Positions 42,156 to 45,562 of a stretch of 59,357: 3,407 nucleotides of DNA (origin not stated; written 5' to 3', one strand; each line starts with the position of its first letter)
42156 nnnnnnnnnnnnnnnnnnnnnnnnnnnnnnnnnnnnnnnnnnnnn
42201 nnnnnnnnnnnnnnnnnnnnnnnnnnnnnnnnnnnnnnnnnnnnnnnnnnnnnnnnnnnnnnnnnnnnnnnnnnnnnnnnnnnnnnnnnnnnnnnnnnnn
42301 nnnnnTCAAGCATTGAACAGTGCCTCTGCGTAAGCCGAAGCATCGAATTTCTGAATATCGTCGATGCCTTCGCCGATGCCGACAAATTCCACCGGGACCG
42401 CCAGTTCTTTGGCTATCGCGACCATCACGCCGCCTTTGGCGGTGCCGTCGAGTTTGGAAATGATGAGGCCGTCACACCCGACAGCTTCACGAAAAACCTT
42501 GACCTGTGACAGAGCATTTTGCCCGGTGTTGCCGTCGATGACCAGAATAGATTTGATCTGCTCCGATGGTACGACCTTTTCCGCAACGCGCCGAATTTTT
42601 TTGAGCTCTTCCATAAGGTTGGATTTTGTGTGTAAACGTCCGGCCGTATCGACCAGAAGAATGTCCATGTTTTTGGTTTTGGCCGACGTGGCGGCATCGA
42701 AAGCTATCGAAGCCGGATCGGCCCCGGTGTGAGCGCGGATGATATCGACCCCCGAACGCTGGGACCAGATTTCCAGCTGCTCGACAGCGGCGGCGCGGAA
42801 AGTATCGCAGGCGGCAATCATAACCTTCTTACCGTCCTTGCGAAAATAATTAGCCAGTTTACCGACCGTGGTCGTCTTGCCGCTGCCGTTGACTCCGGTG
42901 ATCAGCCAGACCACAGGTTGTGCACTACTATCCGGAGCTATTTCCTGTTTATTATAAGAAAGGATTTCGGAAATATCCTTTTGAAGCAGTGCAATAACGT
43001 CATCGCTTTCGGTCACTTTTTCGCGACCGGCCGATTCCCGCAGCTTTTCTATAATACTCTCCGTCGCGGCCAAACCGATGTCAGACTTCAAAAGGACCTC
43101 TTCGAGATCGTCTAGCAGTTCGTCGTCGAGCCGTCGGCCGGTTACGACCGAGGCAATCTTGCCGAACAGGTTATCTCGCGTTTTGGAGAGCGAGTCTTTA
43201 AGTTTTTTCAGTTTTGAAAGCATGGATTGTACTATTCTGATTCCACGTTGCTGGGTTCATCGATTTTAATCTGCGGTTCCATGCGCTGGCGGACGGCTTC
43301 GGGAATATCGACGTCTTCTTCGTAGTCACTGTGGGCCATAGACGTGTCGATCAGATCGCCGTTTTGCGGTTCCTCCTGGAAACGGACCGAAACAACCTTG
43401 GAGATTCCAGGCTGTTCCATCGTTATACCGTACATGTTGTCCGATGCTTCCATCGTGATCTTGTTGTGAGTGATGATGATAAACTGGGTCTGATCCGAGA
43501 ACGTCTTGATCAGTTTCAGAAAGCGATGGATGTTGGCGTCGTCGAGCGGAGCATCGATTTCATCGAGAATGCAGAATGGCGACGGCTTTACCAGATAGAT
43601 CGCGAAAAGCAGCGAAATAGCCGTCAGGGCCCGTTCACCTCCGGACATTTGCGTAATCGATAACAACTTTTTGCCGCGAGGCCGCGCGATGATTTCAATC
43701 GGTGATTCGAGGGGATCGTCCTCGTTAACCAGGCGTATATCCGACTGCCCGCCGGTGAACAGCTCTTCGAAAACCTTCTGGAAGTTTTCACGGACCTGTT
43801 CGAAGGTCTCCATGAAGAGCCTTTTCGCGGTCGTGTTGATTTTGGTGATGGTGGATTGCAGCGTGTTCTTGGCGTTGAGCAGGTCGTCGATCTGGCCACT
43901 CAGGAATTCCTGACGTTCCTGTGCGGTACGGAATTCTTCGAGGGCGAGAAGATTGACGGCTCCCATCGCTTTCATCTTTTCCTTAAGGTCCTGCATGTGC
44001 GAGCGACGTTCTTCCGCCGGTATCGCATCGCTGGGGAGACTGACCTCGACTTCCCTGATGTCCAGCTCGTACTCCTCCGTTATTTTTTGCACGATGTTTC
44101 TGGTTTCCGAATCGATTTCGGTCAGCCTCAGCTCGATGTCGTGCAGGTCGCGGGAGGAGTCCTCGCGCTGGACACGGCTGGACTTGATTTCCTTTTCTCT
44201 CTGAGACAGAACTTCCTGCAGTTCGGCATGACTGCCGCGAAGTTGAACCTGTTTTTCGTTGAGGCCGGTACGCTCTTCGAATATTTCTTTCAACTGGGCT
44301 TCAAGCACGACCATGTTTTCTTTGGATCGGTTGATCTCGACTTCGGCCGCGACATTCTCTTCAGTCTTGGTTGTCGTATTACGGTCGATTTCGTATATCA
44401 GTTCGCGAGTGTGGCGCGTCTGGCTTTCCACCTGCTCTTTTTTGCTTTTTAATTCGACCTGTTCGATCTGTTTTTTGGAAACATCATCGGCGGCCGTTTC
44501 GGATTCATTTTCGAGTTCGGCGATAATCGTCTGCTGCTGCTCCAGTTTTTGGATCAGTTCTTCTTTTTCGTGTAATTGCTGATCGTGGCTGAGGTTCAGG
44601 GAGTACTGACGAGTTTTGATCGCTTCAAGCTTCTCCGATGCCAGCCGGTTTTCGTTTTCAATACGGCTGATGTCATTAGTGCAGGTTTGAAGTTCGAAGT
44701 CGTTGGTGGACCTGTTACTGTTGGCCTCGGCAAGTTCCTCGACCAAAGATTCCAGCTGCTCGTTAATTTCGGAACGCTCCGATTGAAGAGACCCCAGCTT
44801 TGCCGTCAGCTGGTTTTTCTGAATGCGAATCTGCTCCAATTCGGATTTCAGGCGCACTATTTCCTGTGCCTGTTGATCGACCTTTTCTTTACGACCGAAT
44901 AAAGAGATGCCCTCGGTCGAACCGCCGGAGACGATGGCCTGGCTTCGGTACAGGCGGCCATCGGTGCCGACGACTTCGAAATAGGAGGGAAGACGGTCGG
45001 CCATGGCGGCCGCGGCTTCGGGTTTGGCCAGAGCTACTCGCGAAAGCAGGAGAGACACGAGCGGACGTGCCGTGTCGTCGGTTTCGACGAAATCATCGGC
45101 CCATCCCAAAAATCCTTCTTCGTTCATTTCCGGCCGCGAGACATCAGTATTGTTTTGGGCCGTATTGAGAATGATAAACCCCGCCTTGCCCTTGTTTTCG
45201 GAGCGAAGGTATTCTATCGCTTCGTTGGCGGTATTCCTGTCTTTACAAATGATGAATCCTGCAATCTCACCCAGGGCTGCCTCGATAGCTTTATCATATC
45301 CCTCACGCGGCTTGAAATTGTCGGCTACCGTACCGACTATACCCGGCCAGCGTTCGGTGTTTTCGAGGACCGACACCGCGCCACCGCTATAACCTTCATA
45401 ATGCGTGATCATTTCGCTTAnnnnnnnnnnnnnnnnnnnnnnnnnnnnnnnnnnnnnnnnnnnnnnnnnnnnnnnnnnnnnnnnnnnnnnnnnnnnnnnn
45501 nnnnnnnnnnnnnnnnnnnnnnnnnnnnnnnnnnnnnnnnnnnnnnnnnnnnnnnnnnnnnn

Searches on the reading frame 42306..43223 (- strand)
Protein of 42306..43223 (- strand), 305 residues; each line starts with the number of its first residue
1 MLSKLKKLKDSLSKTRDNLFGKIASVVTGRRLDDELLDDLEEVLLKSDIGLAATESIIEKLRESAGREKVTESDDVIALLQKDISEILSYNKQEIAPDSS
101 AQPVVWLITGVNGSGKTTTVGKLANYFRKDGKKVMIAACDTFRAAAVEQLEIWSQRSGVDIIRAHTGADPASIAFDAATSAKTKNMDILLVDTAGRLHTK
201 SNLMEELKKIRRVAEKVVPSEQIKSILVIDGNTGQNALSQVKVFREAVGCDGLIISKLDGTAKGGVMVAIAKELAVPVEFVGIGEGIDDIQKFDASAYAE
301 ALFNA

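Call 14: search_protein_families(library=pfam, proteins=[window:42306-43223:-], max_evalue=0.001)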
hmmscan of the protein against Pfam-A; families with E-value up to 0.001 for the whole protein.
window:42306-43223:- (305 aa): 13 families
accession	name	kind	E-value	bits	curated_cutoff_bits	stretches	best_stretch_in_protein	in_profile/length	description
PF00448.28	SRP54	-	9.7e-75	251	22.7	1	103-303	1-195/196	SRP54-type protein, GTPase domain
PF02881.24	SRP54_N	-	1.5e-12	47.9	22.4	1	19-82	1-73/75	SRP54-type protein, helical bundle domain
PF13604.12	AAA_30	-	5.8e-07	29.9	27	1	104-212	19-114/191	AAA domain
PF02492.25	cobW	-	1.8e-06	28.1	20.7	1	105-264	2-159/180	CobW/HypB/UreG, nucleotide-binding domain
PF06414.18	Zeta_toxin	-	4.2e-06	26.8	22.3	1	94-209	9-119/199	Zeta toxin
PF13245.12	AAA_19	-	1e-05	26.2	25.1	1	94-206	2-113/134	AAA domain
PF03308.22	MeaB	-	1.5e-05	24.6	23.1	1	107-140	37-70/273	Methylmalonyl Co-A mutase-associated GTPase MeaB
PF13191.12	AAA_16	-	2e-05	25.6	32.6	1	99-178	20-95/167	AAA ATPase domain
PF01656.29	CbiA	-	2.2e-05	24.8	25.4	1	113-220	9-86/125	CobQ/CobB/MinD/ParA nucleotide binding domain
PF25199.1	nSTAND_NTPase5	-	0.00029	21.1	34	0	94-137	31-76/145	Novel STAND NTPase 5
PF09848.15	SLFN-g3_helicase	-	0.00029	20.7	24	1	104-211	2-105/354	Schlafen group 3, DNA/RNA helicase domain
PF13614.12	AAA_31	-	0.00051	20.5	27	0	113-188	12-83/177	AAA domain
PF20720.3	nSTAND3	-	0.00057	20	27.2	0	105-137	19-51/155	Novel STAND NTPase 3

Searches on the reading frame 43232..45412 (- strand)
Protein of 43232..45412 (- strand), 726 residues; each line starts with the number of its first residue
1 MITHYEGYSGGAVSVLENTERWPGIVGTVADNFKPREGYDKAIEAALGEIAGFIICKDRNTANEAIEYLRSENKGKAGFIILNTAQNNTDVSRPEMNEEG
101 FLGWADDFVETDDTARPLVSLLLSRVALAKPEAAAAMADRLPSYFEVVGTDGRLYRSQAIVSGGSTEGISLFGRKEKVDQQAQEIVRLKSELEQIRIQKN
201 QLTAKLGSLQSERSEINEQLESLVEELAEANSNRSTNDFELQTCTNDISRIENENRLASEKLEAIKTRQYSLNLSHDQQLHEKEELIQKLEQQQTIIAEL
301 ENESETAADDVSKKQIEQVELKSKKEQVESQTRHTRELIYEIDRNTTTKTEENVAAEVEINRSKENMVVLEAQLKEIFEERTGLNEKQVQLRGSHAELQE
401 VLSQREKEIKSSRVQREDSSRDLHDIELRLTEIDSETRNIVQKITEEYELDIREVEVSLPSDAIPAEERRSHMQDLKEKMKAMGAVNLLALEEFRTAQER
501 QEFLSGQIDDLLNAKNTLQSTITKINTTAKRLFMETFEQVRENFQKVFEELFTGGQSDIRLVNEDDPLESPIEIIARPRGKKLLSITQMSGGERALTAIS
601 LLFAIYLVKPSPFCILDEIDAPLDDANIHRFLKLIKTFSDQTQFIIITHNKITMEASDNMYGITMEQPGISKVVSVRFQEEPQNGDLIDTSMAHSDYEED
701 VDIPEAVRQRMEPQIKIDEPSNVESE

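Call 6: search_protein_families(library=pfam, proteins=[window:43232-45412:-], max_evalue=1)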
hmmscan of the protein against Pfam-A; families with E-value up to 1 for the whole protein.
window:43232-45412:- (726 aa): 6 families
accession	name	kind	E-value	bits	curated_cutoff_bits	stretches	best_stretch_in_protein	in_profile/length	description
PF02463.25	SMC_N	-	3.2e-26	92.6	40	1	320-671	91-219/220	RecF/RecN/SMC N terminal domain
PF06470.18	SMC_hinge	-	9.4e-23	81.3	22.5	1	23-131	2-108/116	SMC proteins Flexible Hinge Domain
PF06818.20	Fez1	-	0.00012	23.1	34.4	2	178-292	5-124/199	Fez1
PF22949.1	HRI2_3H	-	0.0065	16.7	27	1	518-560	33-74/80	Heme-regulated eIF-2-alpha kinase, helical domain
PF15039.11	DUF4530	-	0.012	16.2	28.1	1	167-240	33-106/113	Domain of unknown function (DUF4530)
PF02863.23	Arg_repressor_C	-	0.089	13.1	25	0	7-31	22-45/68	Arginine repressor, C-terminal domain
